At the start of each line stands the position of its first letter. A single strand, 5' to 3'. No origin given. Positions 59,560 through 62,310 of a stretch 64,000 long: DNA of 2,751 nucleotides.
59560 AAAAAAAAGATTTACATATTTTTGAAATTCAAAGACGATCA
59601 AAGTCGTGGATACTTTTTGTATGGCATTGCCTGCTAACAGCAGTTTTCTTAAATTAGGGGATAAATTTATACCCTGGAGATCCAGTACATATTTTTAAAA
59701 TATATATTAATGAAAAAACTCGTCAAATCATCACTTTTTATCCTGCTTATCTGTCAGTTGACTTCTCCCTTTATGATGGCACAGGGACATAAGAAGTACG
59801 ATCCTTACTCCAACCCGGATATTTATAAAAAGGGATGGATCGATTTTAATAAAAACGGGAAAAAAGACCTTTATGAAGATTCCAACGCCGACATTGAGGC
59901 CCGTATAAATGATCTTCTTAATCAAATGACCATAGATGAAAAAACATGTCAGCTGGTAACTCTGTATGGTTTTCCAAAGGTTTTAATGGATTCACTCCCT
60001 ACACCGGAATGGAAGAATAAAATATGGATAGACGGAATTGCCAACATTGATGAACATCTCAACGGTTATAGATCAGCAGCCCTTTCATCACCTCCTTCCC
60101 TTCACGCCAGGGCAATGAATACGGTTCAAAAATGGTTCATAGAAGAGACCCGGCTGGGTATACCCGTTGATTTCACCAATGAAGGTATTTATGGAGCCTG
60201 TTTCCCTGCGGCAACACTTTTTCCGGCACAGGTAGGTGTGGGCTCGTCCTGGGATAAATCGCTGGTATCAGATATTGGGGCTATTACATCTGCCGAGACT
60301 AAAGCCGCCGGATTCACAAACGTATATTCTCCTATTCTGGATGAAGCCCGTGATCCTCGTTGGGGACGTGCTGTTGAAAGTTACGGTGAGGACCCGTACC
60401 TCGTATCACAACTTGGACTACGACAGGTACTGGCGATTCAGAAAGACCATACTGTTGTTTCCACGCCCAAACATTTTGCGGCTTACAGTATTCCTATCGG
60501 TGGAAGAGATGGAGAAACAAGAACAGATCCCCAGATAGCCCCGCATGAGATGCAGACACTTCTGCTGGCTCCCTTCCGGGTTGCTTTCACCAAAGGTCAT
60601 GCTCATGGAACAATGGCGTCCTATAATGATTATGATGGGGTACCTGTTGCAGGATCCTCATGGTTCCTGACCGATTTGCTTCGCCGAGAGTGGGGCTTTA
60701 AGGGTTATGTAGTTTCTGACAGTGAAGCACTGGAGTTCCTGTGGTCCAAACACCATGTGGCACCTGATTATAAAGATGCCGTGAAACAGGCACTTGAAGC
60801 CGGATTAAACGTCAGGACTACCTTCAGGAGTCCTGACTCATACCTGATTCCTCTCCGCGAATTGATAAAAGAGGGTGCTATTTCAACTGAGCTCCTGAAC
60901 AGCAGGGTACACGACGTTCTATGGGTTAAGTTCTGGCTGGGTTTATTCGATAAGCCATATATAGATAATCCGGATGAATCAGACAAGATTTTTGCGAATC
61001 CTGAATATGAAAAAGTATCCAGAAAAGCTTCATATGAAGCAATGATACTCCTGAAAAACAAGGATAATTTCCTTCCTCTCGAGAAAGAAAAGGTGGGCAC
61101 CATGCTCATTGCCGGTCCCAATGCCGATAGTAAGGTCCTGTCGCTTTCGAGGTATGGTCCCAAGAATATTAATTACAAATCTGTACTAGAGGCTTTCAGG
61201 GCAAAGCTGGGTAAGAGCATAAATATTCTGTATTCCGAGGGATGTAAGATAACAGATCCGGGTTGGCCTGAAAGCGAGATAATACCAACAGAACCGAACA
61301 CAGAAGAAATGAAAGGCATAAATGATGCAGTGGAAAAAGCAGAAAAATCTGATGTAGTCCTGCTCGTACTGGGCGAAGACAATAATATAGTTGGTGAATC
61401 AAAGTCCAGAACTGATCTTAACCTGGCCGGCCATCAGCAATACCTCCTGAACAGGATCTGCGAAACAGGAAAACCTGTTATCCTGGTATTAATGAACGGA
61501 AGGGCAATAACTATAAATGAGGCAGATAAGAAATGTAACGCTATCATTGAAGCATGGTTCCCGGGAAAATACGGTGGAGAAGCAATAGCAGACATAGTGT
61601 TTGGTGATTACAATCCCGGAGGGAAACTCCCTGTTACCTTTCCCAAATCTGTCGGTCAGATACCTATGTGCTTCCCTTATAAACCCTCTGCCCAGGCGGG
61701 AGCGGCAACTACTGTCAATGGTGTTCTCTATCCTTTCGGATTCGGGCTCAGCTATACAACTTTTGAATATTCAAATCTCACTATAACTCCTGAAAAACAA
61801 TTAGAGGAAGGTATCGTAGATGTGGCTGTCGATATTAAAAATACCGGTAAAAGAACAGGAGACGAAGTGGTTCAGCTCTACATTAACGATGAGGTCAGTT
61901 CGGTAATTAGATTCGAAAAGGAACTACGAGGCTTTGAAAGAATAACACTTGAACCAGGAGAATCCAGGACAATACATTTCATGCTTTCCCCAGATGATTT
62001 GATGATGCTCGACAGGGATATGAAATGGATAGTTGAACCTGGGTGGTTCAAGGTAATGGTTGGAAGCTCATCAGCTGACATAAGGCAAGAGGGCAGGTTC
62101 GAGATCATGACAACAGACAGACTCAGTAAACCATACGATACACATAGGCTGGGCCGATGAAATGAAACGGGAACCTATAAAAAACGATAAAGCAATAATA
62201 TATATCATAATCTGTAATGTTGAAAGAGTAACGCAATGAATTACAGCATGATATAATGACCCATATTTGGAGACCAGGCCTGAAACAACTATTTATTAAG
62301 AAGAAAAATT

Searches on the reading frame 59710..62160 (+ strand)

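Call 43: search_protein_families(library=pfam, proteins=[window:59710-62160:+], max_evalue=0.001)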
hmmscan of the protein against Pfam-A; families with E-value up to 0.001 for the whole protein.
window:59710-62160:+ (816 aa): 3 families
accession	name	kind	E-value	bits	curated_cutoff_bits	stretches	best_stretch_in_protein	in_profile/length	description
PF01915.27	Glyco_hydro_3_C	-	8.1e-53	179.8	31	1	445-682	1-200/200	Glycosyl hydrolase family 3 C-terminal domain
PF00933.27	Glyco_hydro_3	-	3.6e-50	171.6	27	1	129-404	41-314/316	Glycosyl hydrolase family 3 N terminal domain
PF14310.12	Fn3-like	-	1.8e-25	89.3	25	1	719-788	1-71/71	Fibronectin type III-like domain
